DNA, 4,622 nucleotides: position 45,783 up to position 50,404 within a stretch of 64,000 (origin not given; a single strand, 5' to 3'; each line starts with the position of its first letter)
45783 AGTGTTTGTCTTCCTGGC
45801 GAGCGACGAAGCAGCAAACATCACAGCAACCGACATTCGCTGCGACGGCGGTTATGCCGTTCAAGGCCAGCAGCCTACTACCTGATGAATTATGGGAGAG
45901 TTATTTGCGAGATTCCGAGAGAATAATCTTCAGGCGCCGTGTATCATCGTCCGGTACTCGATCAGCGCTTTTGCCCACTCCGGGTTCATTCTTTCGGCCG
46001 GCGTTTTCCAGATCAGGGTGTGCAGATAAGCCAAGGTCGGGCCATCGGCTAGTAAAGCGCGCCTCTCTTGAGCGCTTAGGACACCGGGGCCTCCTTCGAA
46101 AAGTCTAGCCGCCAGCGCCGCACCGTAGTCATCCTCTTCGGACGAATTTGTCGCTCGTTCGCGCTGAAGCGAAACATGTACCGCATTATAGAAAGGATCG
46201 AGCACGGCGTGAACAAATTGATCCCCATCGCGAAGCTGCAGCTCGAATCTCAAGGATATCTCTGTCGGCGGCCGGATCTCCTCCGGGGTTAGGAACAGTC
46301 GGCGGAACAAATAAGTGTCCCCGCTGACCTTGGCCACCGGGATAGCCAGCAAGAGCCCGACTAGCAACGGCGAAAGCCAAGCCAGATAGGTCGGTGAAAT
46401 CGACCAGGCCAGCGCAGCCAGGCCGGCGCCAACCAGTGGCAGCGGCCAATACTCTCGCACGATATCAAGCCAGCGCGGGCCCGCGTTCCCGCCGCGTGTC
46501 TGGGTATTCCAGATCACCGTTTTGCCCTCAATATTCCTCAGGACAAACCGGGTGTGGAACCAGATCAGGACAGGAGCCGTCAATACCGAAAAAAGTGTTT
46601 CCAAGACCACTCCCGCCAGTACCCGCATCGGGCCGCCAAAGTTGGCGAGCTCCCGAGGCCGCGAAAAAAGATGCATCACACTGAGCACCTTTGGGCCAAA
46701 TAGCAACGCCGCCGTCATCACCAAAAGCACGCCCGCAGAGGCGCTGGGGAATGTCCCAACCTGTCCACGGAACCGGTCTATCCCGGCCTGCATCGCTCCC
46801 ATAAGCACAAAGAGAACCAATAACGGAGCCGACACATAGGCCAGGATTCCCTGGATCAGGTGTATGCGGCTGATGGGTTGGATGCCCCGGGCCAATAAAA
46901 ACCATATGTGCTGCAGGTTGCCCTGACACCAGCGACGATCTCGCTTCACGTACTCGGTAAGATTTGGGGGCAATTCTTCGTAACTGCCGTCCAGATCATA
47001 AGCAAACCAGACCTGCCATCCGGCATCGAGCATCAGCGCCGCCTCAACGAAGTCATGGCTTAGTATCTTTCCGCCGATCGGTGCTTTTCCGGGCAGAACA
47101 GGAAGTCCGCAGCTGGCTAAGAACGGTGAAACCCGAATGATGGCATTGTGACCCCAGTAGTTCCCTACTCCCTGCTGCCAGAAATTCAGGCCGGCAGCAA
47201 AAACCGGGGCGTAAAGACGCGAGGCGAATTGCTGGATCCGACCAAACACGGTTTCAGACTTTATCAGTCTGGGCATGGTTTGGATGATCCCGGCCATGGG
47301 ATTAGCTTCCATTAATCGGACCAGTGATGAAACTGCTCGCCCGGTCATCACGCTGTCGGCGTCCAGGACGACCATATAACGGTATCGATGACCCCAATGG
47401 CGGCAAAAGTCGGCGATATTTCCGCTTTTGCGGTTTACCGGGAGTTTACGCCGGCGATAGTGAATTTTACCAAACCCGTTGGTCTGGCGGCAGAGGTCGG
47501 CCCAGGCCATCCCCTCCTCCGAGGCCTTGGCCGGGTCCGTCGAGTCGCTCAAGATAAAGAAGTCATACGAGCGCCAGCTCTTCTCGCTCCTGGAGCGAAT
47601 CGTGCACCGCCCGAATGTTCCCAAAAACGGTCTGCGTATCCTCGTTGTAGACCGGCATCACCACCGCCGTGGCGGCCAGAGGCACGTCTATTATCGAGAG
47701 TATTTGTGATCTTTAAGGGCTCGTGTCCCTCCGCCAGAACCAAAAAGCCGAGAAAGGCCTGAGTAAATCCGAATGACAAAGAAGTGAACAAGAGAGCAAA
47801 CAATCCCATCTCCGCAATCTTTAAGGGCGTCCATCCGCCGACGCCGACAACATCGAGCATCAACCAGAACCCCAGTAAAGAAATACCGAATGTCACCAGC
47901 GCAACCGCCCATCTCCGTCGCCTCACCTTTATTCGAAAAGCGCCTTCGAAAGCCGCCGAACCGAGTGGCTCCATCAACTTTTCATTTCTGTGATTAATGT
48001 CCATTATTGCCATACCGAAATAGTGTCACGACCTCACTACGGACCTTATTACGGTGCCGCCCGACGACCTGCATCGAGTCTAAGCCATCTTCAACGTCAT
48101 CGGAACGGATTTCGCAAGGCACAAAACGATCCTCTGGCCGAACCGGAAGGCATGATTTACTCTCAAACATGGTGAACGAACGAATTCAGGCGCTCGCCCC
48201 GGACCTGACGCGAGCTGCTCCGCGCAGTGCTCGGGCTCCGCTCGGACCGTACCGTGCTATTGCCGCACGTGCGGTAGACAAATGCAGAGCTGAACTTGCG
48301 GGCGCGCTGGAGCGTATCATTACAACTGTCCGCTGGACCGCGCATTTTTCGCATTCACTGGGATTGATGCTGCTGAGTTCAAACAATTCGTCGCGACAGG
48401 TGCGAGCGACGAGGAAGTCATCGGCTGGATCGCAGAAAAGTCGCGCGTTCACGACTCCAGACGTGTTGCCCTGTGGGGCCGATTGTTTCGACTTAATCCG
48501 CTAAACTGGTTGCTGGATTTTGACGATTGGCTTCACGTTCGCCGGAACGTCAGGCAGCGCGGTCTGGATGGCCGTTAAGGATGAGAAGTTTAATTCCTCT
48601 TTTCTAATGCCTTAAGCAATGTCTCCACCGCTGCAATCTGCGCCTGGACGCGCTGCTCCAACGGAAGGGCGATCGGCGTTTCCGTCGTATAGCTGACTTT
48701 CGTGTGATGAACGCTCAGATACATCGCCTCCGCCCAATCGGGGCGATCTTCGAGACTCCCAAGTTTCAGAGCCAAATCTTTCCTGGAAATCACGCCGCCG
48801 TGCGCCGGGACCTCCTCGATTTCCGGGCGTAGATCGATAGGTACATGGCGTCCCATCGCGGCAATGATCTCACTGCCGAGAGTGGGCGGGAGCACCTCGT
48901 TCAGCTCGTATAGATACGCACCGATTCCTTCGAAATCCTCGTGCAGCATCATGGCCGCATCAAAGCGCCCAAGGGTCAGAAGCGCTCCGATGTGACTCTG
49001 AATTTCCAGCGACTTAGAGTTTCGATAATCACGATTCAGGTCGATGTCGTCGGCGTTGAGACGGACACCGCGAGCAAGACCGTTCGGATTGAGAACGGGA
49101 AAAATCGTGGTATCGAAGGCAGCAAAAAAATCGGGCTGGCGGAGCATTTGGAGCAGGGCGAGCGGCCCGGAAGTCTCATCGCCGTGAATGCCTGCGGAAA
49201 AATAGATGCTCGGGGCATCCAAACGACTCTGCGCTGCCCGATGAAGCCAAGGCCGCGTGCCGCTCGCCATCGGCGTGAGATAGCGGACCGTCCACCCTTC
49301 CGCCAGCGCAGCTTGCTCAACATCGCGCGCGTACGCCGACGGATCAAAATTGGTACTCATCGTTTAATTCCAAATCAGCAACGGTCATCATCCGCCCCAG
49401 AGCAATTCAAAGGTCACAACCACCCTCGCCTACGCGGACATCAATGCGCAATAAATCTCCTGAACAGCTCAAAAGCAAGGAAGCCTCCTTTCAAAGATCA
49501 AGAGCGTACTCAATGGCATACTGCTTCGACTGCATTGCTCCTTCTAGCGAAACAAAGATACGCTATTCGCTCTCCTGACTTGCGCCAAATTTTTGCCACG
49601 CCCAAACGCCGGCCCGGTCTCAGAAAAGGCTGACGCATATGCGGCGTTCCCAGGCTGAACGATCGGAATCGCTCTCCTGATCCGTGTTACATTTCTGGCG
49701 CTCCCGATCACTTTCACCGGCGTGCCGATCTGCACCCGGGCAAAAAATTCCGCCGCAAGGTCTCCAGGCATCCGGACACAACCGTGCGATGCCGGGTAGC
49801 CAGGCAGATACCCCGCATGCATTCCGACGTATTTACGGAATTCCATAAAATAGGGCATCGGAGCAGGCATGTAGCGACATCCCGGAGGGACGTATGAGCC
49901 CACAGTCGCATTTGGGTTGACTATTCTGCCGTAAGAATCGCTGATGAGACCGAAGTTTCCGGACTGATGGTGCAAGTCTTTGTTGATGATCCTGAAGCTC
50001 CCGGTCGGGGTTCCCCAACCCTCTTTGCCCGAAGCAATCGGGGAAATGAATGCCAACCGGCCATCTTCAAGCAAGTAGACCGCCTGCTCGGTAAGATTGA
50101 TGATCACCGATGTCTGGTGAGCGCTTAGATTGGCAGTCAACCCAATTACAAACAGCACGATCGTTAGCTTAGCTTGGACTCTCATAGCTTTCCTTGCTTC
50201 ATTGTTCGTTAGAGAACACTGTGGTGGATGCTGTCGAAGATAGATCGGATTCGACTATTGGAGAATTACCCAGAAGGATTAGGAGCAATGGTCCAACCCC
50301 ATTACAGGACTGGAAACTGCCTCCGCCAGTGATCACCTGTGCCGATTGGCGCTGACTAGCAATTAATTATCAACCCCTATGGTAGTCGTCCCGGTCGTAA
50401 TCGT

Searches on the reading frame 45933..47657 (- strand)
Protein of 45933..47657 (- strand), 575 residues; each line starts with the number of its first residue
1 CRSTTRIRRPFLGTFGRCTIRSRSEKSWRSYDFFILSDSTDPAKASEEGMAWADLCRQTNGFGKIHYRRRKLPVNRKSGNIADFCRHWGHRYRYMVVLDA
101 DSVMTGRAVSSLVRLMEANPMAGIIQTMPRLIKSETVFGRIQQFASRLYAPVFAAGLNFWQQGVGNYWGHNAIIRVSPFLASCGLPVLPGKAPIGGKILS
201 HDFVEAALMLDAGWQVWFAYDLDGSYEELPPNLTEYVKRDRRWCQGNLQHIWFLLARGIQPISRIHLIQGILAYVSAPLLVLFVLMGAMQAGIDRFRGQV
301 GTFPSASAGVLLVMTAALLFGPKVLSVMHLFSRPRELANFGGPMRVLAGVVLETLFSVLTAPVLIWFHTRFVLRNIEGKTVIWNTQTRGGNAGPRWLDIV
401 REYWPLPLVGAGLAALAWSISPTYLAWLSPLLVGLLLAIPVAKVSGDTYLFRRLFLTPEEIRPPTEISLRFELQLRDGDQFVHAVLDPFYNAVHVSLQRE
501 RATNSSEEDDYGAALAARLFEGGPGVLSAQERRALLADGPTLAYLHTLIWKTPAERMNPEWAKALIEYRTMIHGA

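Call 22: search_protein_families(library=pfam, proteins=[window:45933-47657:-], max_evalue=0.001)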
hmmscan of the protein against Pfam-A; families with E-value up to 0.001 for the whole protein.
window:45933-47657:- (575 aa): 3 families
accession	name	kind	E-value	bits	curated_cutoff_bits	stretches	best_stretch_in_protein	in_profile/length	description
PF13632.12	Glyco_trans_2_3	-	4.6e-12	46.6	27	1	95-306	2-183/198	Glycosyl transferase family group 2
PF00535.33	Glycos_transf_2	-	1.1e-08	35.7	23.3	1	61-179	51-164/168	Glycosyl transferase family 2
PF13506.12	Glyco_transf_21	-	1.9e-06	27.9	21.7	1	71-243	12-172/174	Glycosyl transferase family 21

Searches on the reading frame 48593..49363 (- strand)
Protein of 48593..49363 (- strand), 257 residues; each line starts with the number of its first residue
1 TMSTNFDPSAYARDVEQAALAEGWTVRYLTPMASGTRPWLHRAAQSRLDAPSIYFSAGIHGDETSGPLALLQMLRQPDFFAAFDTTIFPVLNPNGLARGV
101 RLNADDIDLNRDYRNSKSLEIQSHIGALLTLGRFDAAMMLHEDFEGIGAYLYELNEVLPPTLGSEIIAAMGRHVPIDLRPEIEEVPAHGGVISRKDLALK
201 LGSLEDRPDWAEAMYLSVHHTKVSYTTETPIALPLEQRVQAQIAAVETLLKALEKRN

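Call 22: search_protein_families(library=pfam, proteins=[window:48593-49363:-], max_evalue=0.001)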
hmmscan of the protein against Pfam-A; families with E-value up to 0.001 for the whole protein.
window:48593-49363:- (257 aa): 3 families
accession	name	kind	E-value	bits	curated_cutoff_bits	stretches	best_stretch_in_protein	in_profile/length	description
PF24827.1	AstE_AspA_cat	-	2.2e-11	44.1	25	1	50-119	2-70/192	Succinylglutamate desuccinylase/Aspartoacylase catalytic domain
PF17033.10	Peptidase_M99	-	0.00011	22.2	27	0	45-142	31-129/267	Carboxypeptidase controlling helical cell shape catalytic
PF00246.29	Peptidase_M14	-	0.00081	19.5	21.6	0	45-116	41-136/286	Zinc carboxypeptidase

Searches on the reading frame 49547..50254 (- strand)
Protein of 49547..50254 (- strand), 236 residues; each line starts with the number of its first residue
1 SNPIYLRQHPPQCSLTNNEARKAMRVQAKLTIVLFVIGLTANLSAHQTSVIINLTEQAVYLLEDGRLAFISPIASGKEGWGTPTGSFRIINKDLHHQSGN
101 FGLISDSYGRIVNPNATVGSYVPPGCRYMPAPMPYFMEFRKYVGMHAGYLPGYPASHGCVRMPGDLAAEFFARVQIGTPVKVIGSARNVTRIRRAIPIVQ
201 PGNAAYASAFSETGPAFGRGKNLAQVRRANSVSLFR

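Call 22: search_protein_families(library=pfam, proteins=[window:49547-50254:-], max_evalue=0.001)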
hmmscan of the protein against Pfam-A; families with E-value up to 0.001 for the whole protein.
window:49547-50254:- (236 aa): 1 family
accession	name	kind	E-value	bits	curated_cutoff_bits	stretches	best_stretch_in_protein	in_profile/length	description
PF03734.19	YkuD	-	7.9e-21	75.6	23.4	1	49-182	3-146/146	L,D-transpeptidase catalytic domain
